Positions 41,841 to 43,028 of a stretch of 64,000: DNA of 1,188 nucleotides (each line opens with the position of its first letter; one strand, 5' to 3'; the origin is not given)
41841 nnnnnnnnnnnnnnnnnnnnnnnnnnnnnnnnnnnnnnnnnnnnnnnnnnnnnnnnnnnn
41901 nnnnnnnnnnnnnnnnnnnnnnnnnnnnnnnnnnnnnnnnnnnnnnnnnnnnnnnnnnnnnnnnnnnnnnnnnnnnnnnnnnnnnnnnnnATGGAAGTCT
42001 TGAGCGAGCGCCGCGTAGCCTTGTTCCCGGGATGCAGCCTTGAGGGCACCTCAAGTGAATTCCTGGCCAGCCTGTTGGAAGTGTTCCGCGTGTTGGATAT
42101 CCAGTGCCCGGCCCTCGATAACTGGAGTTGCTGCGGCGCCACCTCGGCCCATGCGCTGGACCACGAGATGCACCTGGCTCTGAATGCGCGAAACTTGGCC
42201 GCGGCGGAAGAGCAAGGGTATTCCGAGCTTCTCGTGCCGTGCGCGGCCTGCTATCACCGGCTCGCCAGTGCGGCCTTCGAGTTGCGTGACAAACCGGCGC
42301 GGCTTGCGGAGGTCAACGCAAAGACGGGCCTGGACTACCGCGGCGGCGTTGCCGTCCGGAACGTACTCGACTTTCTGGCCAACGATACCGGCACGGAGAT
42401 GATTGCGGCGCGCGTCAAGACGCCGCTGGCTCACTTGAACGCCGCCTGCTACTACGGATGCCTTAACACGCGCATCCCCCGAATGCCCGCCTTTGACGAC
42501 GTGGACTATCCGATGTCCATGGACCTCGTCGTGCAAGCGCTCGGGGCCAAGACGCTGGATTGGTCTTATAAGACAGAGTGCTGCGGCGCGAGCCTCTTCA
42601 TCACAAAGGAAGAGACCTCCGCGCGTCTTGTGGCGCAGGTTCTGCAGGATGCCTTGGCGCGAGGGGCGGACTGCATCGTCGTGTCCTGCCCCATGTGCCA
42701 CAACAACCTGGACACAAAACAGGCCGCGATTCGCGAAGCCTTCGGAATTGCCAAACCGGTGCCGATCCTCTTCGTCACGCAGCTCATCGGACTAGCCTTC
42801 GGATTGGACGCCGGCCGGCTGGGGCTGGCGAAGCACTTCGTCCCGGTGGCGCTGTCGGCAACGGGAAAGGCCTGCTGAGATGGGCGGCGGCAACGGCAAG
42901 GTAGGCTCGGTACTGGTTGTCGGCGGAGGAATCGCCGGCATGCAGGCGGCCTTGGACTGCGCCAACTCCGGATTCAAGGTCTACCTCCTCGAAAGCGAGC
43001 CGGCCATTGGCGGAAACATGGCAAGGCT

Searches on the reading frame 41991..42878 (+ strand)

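Call 39: search_protein_families(library=pfam, proteins=[window:41991-42878:+], max_evalue=0.00001)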
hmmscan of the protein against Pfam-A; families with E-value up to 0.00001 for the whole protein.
window:41991-42878:+ (295 aa): 1 family
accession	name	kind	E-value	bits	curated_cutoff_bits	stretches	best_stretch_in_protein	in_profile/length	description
PF02754.22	CCG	-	3.7e-24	85.1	20.6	2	9-91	1-84/85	Cysteine-rich domain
